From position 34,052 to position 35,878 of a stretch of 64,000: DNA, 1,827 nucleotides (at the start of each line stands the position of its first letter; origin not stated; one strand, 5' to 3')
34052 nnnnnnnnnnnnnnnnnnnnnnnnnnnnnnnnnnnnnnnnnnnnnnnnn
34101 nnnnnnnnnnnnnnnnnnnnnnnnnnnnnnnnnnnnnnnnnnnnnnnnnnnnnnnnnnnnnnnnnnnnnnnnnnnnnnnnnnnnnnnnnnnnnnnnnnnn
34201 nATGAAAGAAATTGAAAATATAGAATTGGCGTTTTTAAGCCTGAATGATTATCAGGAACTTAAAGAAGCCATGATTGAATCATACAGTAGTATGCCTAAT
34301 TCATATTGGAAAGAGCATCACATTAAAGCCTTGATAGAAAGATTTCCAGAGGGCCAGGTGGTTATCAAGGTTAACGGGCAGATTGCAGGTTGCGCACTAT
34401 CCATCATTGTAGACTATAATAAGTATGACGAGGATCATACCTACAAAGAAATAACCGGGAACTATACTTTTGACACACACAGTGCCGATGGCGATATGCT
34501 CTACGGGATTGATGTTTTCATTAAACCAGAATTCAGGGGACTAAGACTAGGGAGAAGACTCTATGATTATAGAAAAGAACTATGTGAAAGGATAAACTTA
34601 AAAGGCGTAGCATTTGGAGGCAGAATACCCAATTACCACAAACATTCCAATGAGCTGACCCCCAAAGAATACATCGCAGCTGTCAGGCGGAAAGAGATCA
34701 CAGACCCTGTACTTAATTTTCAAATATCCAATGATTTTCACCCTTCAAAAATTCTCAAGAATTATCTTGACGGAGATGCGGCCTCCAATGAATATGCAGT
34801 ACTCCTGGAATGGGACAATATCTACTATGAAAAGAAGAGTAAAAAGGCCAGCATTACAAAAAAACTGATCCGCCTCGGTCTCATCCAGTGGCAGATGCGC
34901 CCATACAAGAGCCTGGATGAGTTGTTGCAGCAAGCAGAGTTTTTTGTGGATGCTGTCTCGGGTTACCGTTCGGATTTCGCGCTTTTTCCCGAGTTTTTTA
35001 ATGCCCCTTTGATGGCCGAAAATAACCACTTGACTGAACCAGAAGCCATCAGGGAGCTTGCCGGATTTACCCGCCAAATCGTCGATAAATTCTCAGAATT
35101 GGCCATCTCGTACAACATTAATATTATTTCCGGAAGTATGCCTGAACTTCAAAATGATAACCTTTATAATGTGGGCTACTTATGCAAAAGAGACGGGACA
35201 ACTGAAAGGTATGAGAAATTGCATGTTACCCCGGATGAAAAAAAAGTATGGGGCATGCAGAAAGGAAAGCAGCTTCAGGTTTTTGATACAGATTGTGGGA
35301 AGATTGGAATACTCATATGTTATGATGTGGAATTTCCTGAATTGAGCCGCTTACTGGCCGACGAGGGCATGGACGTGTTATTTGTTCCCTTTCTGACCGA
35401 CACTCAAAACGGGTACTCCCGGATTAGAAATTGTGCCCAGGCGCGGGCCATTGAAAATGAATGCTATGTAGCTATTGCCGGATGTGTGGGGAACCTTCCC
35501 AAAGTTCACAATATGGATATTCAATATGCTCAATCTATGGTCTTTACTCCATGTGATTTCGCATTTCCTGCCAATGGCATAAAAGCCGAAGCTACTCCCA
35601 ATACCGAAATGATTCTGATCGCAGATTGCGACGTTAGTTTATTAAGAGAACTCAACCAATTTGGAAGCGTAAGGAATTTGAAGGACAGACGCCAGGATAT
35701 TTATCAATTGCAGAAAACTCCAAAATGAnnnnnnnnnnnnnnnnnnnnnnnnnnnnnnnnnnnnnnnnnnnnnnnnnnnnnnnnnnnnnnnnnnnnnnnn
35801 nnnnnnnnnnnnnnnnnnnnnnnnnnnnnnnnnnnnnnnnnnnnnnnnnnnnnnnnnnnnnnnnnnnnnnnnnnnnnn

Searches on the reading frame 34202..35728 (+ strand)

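Call 94: search_protein_families(library=pfam, proteins=[window:34202-35728:+], max_evalue=0.001)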
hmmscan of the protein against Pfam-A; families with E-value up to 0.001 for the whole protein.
window:34202-35728:+ (508 aa): 2 families
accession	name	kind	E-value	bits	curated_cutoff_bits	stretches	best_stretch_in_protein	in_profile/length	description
PF00795.27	CN_hydrolase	-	2.6e-37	129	23.2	1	231-485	6-255/256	Carbon-nitrogen hydrolase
PF00583.31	Acetyltransf_1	-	1.6e-06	28.8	20.7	1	23-135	3-95/116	Acetyltransferase (GNAT) family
